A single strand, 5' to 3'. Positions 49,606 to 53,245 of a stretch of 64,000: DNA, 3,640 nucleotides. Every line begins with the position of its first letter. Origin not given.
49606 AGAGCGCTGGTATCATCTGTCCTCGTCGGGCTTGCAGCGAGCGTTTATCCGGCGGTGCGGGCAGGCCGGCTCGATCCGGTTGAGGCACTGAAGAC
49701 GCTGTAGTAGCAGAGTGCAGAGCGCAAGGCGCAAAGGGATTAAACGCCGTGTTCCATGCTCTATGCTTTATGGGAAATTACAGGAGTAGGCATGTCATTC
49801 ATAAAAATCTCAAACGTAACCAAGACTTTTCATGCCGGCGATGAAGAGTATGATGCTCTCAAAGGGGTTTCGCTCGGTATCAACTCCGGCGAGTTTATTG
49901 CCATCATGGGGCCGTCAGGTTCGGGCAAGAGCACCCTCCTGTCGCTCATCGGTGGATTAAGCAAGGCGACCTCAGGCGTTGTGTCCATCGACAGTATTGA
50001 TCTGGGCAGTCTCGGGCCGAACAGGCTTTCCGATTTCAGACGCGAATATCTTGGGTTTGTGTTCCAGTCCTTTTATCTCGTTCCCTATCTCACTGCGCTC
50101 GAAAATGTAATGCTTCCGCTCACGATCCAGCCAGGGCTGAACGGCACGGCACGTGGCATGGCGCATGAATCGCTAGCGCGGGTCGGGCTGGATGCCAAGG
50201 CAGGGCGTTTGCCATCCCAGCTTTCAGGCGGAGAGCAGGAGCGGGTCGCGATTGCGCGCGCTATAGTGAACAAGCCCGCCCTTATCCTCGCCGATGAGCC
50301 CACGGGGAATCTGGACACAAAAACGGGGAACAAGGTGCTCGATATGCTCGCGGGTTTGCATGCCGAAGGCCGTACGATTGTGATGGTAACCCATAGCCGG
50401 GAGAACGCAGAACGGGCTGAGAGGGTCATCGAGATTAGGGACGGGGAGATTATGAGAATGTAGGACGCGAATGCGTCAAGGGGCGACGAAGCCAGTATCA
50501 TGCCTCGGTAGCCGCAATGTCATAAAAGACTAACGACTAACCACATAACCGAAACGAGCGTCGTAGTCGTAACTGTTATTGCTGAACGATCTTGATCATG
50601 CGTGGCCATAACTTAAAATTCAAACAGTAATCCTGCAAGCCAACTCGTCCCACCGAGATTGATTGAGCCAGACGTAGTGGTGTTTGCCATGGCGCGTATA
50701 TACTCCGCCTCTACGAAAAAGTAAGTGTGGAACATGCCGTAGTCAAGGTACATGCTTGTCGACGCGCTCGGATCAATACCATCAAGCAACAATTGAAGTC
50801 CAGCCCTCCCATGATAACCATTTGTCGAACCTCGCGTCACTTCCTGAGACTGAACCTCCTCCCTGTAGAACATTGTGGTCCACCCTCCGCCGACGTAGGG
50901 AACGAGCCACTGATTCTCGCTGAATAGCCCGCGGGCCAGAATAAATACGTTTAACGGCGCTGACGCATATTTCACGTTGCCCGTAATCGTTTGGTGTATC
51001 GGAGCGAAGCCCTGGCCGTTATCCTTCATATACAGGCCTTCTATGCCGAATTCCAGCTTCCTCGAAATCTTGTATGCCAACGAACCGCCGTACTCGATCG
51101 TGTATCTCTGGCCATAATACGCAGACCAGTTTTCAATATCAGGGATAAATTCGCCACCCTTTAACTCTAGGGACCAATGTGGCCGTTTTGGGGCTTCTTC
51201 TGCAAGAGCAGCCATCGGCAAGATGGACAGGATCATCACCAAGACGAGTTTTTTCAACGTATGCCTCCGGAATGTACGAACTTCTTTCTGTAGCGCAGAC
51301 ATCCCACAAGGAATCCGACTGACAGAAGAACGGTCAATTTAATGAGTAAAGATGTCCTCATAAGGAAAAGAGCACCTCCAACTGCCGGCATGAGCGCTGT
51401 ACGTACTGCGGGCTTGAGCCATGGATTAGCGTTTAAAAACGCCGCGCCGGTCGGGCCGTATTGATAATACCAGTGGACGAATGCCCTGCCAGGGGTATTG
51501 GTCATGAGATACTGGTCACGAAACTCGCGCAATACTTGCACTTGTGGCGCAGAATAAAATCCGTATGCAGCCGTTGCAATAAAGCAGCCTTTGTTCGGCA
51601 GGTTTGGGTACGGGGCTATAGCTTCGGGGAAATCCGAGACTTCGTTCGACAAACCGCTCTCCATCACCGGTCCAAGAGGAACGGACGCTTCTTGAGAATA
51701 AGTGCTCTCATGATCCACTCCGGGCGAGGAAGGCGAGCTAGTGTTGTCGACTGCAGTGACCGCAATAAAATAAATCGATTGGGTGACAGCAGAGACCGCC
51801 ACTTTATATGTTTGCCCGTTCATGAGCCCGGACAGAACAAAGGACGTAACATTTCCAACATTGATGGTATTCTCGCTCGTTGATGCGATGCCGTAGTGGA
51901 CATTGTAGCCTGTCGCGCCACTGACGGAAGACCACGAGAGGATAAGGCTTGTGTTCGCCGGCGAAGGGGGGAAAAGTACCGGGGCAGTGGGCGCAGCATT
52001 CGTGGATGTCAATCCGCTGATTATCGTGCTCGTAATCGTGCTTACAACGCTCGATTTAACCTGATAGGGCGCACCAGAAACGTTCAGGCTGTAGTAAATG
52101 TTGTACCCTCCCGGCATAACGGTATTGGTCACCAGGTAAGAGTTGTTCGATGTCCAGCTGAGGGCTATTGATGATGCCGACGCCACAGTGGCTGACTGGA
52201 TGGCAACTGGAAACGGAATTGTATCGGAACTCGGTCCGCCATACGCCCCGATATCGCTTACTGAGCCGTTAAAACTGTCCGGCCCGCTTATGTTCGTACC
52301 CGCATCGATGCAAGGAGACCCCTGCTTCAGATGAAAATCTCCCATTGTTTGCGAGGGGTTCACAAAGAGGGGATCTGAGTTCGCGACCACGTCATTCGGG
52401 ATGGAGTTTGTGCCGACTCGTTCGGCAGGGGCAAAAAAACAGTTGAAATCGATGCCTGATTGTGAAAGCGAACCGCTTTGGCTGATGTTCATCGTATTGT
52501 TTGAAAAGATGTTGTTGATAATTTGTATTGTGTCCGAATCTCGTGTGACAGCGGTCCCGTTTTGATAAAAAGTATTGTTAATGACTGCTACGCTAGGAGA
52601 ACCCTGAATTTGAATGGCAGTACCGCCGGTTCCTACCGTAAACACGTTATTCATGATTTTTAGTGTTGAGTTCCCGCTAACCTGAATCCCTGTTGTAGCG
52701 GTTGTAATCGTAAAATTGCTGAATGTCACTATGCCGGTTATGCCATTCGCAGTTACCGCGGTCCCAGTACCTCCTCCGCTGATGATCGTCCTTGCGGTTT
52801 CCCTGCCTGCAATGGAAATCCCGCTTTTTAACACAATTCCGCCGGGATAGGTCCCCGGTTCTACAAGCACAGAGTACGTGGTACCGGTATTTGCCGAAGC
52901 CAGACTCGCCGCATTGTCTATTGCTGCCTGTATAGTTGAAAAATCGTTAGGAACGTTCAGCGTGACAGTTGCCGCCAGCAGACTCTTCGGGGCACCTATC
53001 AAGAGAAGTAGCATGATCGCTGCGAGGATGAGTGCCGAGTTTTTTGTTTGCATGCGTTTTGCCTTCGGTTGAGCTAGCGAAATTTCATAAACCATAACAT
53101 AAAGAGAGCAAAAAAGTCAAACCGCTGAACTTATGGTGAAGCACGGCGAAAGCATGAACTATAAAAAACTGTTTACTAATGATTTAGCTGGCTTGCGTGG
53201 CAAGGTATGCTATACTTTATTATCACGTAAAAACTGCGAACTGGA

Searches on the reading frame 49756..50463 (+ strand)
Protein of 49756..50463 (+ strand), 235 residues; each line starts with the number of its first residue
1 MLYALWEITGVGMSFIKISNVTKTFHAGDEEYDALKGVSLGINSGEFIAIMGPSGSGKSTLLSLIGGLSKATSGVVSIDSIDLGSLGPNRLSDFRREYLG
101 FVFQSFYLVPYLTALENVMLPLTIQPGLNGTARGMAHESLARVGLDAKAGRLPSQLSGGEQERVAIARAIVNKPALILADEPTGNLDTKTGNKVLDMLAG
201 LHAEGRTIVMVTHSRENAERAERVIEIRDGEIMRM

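Call 21: search_protein_families(library=pfam, max_evalue=0.001, proteins=[window:49756-50463:+])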
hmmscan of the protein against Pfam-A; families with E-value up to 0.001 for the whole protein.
window:49756-50463:+ (235 aa): 4 families
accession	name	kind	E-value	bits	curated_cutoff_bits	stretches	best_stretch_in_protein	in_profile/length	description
PF00005.33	ABC_tran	-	4.4e-32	112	25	1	35-183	1-136/137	ABC transporter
PF02463.25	SMC_N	-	8e-07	29.1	40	0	153-228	134-212/220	RecF/RecN/SMC N terminal domain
PF13304.12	AAA_21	-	4e-05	24.3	27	0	47-96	1-53/304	AAA domain, putative AbiEii toxin, Type IV TA system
PF13555.12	AAA_29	-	0.00062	19.9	27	0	40-62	17-39/61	P-loop containing region of AAA domain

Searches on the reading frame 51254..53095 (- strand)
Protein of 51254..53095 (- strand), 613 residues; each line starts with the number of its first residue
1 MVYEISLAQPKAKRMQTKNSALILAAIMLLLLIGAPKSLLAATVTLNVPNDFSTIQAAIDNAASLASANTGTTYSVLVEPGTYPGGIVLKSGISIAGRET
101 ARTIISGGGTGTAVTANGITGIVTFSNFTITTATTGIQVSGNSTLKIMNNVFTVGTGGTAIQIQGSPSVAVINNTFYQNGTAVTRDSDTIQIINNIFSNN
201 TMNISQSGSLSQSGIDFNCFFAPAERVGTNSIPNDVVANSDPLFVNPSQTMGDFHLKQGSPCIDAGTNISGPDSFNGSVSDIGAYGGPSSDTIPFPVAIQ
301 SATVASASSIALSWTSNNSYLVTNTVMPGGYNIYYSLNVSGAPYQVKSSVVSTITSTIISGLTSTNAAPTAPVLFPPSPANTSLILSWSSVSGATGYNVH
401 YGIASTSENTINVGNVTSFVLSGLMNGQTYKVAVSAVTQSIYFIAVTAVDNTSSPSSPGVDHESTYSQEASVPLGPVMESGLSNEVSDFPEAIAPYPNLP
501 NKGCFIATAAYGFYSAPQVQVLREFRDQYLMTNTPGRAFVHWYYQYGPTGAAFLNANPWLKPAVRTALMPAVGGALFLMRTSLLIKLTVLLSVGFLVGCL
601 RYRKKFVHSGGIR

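Call 21: search_protein_families(library=pfam, max_evalue=0.001, proteins=[window:51254-53095:-])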
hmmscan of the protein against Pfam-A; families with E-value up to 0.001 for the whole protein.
window:51254-53095:- (613 aa): 2 families
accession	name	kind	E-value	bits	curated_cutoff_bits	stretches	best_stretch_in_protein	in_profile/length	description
PF00041.27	fn3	-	3.4e-07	30.8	25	1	381-439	13-71/84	Fibronectin type III domain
PF17161.10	DUF5123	-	1.9e-06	29.4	35.1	1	171-260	3-102/113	Domain of unknown function (DUF5123)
